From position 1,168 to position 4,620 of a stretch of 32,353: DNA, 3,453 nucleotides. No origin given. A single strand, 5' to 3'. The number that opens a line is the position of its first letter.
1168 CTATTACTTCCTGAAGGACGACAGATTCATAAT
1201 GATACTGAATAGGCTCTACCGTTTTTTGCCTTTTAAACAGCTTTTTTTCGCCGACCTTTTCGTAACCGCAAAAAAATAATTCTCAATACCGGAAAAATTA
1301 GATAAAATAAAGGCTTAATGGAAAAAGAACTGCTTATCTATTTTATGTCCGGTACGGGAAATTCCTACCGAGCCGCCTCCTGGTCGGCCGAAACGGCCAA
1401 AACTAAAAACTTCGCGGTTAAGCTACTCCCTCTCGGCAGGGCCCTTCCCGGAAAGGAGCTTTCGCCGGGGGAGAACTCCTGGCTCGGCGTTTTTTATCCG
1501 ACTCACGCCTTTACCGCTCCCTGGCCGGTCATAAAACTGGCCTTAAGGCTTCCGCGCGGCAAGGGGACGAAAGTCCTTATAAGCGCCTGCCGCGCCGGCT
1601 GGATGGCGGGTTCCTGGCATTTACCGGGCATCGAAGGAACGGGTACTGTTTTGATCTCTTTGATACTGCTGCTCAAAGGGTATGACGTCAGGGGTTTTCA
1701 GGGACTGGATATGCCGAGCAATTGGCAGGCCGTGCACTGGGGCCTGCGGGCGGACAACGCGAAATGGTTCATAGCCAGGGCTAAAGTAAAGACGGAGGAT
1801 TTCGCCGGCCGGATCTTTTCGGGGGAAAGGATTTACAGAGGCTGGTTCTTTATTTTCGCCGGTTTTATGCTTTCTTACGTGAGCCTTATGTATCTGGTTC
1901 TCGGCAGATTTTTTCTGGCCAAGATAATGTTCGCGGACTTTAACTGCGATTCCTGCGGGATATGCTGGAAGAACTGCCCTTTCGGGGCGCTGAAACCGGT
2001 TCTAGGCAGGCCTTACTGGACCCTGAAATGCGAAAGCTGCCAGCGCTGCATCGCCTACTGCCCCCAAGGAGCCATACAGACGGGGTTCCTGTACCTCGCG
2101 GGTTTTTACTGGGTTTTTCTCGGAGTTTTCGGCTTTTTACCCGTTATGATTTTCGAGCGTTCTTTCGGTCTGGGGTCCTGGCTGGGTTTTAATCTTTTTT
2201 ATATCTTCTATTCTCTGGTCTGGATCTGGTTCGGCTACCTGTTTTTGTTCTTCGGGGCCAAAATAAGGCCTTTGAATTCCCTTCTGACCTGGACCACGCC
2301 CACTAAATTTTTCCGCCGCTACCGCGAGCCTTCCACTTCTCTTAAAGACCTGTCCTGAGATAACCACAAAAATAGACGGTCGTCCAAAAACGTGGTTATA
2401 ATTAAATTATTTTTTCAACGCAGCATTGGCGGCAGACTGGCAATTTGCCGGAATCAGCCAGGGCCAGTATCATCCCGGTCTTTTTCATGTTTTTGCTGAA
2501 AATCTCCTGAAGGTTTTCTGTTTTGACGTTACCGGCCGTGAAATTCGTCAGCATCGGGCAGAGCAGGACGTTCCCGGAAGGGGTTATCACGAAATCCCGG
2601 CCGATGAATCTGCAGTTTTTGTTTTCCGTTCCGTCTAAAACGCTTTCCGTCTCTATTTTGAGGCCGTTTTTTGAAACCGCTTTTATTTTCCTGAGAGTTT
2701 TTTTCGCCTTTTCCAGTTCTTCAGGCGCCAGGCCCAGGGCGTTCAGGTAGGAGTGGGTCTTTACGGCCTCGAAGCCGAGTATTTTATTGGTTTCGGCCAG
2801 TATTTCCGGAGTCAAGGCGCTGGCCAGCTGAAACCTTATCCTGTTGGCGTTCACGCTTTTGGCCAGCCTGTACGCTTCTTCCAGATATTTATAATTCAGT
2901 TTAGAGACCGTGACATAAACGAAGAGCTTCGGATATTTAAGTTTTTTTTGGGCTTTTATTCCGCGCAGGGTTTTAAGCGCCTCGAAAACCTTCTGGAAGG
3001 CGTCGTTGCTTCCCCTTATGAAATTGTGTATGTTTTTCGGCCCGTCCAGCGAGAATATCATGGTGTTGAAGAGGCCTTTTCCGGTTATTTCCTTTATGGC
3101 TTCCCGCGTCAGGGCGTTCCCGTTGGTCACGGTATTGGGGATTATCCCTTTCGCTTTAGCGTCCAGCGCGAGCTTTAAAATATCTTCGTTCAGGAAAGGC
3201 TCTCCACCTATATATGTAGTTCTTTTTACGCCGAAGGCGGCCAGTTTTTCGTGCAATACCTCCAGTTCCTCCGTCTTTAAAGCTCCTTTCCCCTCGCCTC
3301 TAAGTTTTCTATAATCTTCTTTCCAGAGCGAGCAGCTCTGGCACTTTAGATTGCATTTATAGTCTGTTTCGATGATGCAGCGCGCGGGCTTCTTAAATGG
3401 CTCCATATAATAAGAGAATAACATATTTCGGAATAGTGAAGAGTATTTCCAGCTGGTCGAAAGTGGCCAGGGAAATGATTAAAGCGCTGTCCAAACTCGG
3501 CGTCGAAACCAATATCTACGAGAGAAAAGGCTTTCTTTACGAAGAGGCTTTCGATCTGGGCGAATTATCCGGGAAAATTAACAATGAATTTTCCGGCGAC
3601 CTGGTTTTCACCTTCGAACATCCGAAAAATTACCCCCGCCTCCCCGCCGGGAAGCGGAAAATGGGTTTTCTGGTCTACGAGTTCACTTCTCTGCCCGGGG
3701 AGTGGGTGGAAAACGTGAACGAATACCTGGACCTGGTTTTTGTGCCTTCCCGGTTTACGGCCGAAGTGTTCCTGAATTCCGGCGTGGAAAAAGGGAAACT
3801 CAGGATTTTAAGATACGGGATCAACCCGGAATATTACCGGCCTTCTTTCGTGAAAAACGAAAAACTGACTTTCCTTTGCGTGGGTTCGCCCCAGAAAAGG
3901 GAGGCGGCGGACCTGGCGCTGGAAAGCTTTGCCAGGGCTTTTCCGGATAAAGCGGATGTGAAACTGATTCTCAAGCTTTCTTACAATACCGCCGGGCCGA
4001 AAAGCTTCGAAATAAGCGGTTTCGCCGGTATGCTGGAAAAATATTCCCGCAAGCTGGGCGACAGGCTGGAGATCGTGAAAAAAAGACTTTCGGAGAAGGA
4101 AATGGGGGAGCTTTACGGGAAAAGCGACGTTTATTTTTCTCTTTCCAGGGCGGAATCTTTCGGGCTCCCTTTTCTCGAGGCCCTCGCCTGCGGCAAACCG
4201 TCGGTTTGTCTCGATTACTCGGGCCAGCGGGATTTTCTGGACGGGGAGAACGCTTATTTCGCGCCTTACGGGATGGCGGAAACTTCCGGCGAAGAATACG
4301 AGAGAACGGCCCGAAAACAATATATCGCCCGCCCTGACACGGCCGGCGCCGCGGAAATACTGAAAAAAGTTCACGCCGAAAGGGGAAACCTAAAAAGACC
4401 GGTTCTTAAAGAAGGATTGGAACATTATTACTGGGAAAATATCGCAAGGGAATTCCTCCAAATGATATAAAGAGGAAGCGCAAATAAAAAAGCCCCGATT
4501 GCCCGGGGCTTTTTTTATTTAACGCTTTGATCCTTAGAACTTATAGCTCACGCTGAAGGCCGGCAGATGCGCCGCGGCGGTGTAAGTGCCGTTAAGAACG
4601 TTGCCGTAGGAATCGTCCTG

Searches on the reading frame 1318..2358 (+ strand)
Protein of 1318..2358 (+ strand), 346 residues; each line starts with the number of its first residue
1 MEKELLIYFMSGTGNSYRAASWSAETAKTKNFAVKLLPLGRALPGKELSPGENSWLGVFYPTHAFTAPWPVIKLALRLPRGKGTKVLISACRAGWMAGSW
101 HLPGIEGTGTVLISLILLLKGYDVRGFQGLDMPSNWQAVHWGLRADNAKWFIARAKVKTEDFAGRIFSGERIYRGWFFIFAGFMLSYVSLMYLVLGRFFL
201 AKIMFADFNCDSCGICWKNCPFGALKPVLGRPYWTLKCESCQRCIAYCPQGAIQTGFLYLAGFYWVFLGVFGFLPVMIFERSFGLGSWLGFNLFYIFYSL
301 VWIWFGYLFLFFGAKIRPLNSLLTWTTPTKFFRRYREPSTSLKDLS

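Call 11: search_protein_families(library=pfam, proteins=[window:1318-2358:+])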
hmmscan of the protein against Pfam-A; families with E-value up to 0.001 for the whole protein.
window:1318-2358:+ (346 aa): 4 families
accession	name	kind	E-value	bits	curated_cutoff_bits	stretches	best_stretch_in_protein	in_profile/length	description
PF00037.32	Fer4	-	5.7e-09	35.9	21.1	2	210-226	8-24/24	4Fe-4S binding domain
PF13187.11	Fer4_9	-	2.5e-07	31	27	1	209-253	1-52/52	4Fe-4S dicluster domain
PF13484.11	Fer4_16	-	3e-07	31.6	30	0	237-255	1-19/66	4Fe-4S double cluster binding domain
PF12838.12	Fer4_7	-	2.8e-06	28.1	27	0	237-254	1-18/52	4Fe-4S dicluster domain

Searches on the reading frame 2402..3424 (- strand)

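Call 11: search_protein_families(library=pfam, proteins=[window:2402-3424:-])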
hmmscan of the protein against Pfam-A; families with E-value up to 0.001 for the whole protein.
window:2402-3424:- (340 aa): 2 families
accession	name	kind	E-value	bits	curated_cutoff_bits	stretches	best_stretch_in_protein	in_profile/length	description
PF04055.27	Radical_SAM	-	4.2e-15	56.7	29.5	1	23-187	6-165/166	Radical SAM superfamily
PF13186.11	SPASM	-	2.3e-07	31.4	21.5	1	271-334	1-66/67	Iron-sulfur cluster-binding domain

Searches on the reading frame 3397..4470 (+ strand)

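Call 11: search_protein_families(library=pfam, proteins=[window:3397-4470:+])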
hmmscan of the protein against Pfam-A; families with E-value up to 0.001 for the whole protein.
window:3397-4470:+ (357 aa): 4 families
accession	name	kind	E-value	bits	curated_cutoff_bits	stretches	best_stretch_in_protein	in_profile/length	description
PF00534.26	Glycos_transf_1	-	1.5e-13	51.1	26.4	1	152-288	11-139/172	Glycosyl transferases group 1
PF13692.12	Glyco_trans_1_4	-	7.1e-12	46.2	27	1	158-294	3-129/142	Glycosyl transferases group 1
PF20706.3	GT4-conflict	-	6.7e-06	25.8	26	1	213-351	252-383/385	Family 4 Glycosyltransferase in conflict systems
PF13524.12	Glyco_trans_1_2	-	7e-06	26.5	25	1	227-316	31-118/144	Glycosyl transferase-like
